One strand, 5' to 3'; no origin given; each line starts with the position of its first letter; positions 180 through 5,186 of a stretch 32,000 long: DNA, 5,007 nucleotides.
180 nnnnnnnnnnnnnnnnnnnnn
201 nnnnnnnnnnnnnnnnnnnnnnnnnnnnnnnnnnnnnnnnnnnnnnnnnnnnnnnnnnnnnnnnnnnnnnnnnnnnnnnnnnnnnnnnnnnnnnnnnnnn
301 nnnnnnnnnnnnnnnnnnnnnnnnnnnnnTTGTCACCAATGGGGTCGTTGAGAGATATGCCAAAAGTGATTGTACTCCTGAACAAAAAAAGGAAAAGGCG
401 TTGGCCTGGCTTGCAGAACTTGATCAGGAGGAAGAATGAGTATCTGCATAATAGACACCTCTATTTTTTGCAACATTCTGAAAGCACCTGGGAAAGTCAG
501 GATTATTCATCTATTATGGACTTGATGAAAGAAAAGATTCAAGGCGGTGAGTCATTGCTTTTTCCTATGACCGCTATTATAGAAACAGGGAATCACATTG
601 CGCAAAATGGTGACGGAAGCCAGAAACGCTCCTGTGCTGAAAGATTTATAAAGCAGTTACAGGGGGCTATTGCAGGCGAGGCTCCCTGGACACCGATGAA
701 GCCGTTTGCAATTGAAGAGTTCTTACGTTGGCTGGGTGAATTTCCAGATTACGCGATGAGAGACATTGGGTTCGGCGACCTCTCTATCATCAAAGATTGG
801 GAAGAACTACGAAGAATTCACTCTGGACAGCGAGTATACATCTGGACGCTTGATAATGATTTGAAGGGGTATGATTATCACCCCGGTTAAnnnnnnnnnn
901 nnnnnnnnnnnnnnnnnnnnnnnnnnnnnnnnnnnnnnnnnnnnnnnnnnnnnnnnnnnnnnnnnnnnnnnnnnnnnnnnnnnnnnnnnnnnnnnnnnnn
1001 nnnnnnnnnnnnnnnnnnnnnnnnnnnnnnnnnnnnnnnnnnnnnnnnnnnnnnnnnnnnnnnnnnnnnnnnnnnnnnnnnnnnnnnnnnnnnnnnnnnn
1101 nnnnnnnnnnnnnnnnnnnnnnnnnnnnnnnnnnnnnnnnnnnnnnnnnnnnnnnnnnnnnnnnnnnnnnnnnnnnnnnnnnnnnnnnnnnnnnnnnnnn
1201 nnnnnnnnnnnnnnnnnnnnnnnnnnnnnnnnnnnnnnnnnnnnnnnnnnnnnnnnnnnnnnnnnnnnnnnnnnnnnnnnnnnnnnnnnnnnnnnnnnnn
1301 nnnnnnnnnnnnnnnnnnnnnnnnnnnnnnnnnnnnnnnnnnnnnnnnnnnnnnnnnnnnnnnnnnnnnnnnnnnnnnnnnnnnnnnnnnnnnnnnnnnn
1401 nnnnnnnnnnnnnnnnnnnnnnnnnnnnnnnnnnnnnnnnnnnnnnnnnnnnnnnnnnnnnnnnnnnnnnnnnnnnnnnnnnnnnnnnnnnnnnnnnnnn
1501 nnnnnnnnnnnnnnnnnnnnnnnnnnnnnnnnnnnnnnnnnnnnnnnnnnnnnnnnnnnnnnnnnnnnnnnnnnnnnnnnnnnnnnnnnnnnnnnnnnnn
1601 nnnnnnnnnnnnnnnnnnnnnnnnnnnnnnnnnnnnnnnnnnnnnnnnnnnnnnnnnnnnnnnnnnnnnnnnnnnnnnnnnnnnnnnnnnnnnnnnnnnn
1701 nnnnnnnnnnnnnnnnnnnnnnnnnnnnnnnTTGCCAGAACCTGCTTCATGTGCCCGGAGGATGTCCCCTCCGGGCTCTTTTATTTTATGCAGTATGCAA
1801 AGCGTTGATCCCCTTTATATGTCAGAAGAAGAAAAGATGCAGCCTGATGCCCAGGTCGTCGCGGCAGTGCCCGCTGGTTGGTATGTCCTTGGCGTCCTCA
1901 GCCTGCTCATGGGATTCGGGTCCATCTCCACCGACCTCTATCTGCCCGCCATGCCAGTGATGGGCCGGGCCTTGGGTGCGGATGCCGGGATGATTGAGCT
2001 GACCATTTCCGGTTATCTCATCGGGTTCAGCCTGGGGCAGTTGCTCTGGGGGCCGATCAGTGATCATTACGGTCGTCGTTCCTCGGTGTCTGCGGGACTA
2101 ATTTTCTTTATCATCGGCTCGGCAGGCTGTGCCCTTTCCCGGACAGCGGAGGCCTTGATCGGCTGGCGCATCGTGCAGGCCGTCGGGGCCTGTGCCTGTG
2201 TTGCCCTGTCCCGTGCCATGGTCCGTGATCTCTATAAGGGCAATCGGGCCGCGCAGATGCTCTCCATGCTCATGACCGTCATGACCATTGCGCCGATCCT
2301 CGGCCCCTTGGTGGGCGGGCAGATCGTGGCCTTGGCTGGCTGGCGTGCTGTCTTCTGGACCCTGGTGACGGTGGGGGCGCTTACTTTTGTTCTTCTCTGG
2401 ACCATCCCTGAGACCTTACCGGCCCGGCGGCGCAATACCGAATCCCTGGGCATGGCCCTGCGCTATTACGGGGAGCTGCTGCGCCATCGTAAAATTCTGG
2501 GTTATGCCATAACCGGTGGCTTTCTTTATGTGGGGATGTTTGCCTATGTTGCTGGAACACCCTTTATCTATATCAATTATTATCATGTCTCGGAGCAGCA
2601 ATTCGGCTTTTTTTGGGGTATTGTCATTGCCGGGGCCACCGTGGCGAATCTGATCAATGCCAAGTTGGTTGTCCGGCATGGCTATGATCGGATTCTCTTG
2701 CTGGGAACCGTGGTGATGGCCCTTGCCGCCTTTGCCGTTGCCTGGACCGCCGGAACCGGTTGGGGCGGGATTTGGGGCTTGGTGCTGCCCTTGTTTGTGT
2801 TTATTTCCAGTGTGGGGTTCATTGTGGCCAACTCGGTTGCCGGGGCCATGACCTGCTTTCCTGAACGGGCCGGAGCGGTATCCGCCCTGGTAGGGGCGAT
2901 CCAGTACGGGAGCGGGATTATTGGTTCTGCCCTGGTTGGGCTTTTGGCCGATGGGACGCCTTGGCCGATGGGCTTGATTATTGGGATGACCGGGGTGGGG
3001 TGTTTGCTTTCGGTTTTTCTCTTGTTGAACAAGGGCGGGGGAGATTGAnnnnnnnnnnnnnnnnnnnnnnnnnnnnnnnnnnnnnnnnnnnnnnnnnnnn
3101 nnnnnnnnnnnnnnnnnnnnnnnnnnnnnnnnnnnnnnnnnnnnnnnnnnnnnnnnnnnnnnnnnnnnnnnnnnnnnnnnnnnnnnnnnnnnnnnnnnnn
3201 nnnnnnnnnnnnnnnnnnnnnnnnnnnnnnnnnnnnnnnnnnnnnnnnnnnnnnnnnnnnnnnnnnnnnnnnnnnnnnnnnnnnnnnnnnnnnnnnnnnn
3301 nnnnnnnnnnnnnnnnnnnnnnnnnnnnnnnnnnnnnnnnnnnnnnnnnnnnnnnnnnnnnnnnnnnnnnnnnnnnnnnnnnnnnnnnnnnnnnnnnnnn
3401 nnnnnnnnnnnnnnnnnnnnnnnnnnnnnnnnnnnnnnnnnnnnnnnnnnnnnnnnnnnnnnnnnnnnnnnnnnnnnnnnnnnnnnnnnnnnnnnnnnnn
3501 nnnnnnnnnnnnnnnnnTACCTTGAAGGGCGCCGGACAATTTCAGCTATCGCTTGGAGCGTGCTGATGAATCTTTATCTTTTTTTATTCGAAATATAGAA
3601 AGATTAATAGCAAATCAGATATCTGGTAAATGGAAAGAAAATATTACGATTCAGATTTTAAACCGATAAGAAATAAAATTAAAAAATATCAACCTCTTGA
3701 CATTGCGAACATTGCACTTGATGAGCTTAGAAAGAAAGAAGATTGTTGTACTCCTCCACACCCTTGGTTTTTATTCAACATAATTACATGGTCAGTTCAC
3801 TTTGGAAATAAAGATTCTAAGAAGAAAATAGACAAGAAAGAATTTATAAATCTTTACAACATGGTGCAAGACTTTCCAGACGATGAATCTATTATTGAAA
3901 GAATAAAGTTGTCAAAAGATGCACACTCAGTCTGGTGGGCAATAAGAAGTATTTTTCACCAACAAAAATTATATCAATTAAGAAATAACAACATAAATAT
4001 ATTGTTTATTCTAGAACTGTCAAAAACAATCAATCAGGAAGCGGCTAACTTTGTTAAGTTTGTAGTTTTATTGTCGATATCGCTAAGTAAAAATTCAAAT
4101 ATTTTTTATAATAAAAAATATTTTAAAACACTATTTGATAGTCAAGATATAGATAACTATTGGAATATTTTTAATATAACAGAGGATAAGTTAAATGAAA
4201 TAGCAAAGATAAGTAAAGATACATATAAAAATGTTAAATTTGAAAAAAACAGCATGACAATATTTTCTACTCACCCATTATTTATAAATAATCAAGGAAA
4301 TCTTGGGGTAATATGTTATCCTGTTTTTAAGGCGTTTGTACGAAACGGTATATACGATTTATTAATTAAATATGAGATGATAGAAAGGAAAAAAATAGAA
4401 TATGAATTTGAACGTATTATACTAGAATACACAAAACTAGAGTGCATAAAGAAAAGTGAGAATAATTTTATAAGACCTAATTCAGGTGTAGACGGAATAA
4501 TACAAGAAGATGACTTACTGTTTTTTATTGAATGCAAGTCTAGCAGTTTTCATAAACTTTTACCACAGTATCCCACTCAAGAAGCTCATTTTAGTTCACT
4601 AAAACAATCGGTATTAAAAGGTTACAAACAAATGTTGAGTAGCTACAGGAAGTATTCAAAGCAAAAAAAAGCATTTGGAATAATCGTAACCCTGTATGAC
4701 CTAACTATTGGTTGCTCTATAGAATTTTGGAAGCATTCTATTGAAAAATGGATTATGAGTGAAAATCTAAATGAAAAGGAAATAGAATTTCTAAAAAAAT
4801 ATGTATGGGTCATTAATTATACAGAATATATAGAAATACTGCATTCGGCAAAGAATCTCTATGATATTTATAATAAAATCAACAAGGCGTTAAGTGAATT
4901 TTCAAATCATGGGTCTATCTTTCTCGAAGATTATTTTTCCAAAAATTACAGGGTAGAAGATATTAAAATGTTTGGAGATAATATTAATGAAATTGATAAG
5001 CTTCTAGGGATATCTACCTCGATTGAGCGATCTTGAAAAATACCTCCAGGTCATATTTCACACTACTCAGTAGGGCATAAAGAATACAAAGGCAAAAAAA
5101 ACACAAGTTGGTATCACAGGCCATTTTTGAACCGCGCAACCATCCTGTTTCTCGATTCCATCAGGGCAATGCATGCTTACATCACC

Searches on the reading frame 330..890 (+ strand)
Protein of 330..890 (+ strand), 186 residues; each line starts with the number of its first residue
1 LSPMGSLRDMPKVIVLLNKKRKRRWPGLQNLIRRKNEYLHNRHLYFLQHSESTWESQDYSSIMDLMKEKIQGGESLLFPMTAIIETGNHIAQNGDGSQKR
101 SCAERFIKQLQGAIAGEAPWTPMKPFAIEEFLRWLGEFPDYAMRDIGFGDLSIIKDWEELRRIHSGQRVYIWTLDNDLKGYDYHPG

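Call 8: search_protein_families(library=pfam, proteins=[window:330-890:+])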
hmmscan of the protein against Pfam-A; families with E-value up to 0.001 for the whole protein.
window:330-890:+ (186 aa): 0 families

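Call 14: search_protein_families(library=padloc, proteins=[window:330-890:+], max_evalue=0.01)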
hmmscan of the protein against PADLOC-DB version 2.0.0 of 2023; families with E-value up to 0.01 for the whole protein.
window:330-890:+ (186 aa): 6 families
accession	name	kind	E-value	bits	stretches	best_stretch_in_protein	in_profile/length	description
PDLC04395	PDC-M07B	-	2.5e-43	145.9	1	56-184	22-158/161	-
PDLC04394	PDC-M07B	-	4.8e-42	141.9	1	56-183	22-150/154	-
PDLC04398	PDC-M07B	-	9.1e-41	137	1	66-182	1-123/127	-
PDLC04397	PDC-M07B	-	6.6e-20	69.9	1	53-180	24-163/175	-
PDLC04396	PDC-M07B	-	1.1e-15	56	1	50-180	19-153/165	-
PDLC04399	PDC-M07B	-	6.4e-09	34.1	1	59-159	19-126/131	-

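Call 15: search_protein_families(library=ncbifam, proteins=[window:330-890:+], max_evalue=0.01)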
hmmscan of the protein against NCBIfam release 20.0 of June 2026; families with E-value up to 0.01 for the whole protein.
window:330-890:+ (186 aa): 0 families

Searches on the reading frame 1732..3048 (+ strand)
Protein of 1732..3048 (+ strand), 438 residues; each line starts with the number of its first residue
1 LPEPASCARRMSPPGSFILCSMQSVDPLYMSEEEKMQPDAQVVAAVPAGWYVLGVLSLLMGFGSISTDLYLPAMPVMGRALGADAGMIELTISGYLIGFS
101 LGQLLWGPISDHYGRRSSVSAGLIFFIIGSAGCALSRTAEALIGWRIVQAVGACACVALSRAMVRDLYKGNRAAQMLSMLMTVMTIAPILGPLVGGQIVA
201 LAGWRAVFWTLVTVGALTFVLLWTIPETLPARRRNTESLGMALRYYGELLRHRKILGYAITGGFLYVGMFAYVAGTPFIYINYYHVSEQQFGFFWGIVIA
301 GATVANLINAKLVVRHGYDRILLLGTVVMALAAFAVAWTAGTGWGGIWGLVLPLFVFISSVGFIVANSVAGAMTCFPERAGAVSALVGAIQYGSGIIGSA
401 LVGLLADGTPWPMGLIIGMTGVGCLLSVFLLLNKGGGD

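Call 8: search_protein_families(library=pfam, proteins=[window:1732-3048:+])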
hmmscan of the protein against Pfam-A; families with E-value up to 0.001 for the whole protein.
window:1732-3048:+ (438 aa): 3 families
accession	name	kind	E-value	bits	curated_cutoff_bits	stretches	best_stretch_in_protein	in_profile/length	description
PF07690.21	MFS_1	-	4.3e-48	164.4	33.4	1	57-398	2-346/347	Major Facilitator Superfamily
PF00083.30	Sugar_tr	-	2.4e-09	37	22.3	1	88-228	48-194/452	Sugar (and other) transporter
PF05977.19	MFS_3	-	0.00011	21.3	27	1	104-431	63-390/524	Transmembrane secretion effector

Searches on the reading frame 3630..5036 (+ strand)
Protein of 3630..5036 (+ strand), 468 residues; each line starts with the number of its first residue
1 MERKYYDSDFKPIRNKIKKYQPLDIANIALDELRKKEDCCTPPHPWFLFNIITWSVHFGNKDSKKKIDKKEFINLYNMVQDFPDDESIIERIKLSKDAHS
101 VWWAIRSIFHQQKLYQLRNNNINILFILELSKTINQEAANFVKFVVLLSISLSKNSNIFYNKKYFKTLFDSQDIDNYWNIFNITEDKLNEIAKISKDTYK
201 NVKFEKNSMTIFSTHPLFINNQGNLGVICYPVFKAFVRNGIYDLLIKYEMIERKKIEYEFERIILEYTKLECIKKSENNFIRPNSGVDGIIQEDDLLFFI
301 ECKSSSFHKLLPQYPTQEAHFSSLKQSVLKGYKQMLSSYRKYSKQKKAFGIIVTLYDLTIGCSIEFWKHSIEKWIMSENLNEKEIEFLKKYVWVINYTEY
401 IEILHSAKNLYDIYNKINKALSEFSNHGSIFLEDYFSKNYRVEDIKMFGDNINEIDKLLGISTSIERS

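Call 8: search_protein_families(library=pfam, proteins=[window:3630-5036:+])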
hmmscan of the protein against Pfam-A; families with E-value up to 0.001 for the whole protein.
window:3630-5036:+ (468 aa): 0 families

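Call 14: search_protein_families(library=padloc, proteins=[window:3630-5036:+], max_evalue=0.01)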
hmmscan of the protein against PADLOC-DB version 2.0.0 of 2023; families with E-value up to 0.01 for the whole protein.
window:3630-5036:+ (468 aa): 0 families

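Call 15: search_protein_families(library=ncbifam, proteins=[window:3630-5036:+], max_evalue=0.01)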
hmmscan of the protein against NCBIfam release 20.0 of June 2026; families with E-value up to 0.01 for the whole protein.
window:3630-5036:+ (468 aa): 1 family
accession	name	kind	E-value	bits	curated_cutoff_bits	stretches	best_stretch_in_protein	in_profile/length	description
NF047931.1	antiphage_GapS1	subfamily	7.6e-24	84.4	320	1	13-370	1-387/455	GapS1 family protein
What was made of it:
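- Checked: The AT-rich ORF 3630-5036 has a sub-threshold GapS1 antiphage-family match (call 15).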
